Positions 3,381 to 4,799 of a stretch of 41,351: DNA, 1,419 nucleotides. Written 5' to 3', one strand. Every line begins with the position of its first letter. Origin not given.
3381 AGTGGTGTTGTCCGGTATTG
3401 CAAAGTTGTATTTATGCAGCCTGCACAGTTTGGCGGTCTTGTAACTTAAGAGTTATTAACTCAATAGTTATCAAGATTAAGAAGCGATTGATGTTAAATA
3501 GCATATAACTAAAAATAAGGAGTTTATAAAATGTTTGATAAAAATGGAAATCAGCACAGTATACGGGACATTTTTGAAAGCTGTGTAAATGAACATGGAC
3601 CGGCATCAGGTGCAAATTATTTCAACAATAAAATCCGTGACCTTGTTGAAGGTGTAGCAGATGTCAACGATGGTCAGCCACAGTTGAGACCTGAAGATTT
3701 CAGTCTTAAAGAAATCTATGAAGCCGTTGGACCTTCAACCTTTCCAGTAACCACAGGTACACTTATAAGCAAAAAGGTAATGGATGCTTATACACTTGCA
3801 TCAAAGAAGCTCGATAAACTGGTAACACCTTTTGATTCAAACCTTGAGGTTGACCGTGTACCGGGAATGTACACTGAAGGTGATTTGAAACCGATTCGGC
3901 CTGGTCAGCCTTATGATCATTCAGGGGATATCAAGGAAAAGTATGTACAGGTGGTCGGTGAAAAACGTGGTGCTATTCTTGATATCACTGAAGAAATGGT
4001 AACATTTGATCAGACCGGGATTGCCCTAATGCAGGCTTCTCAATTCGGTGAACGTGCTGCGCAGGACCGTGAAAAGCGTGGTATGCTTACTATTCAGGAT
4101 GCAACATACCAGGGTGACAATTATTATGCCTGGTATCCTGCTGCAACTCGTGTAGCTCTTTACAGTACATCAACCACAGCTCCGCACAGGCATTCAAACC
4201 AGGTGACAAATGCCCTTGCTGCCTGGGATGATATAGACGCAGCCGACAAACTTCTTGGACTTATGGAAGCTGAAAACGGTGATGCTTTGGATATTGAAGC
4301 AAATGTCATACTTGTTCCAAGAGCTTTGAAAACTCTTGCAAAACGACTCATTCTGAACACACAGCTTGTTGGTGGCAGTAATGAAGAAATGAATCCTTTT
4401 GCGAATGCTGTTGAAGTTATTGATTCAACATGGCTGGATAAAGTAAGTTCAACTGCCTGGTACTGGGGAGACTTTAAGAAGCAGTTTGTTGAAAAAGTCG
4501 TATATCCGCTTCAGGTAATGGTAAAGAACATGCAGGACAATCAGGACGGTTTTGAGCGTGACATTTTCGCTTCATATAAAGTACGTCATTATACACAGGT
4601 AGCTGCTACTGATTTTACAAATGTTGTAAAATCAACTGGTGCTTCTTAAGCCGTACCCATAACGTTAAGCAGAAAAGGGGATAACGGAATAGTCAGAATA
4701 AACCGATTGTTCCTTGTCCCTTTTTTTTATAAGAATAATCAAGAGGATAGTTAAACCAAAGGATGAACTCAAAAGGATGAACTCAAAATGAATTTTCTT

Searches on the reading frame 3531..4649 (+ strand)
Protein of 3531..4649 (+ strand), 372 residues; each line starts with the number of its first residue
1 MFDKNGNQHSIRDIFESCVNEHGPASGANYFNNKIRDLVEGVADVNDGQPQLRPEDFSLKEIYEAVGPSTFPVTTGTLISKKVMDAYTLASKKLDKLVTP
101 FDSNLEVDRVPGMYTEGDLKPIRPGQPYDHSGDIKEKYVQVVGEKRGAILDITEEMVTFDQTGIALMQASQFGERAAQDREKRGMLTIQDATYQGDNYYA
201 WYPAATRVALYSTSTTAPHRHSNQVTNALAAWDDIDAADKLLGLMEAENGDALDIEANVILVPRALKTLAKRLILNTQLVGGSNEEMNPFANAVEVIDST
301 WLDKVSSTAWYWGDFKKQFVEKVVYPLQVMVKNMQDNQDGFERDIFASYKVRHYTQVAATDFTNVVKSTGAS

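Call 9: search_protein_families(library=phrogs, proteins=[window:3531-4649:+], max_evalue=0.001)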
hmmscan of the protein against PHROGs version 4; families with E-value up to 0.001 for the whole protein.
window:3531-4649:+ (372 aa): 4 families
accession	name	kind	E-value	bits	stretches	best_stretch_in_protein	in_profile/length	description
phrog_133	-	head and packaging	6.1e-22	79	1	68-370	380-667/668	head maturation protease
phrog_4523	-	head and packaging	1.5e-11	44.8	1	132-370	422-643/644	major head and protease protein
phrog_26519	-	unknown function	1.2e-10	42.4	1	196-369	19-191/192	-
phrog_371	-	head and packaging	1.1e-07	32.4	1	234-302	239-303/303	major head protein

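Call 33: search_dna_similar(query=window:3531-4649:+, collection=phages, mode=protein, max_rows=15)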
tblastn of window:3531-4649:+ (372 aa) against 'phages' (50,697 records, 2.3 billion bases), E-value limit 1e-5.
No match.
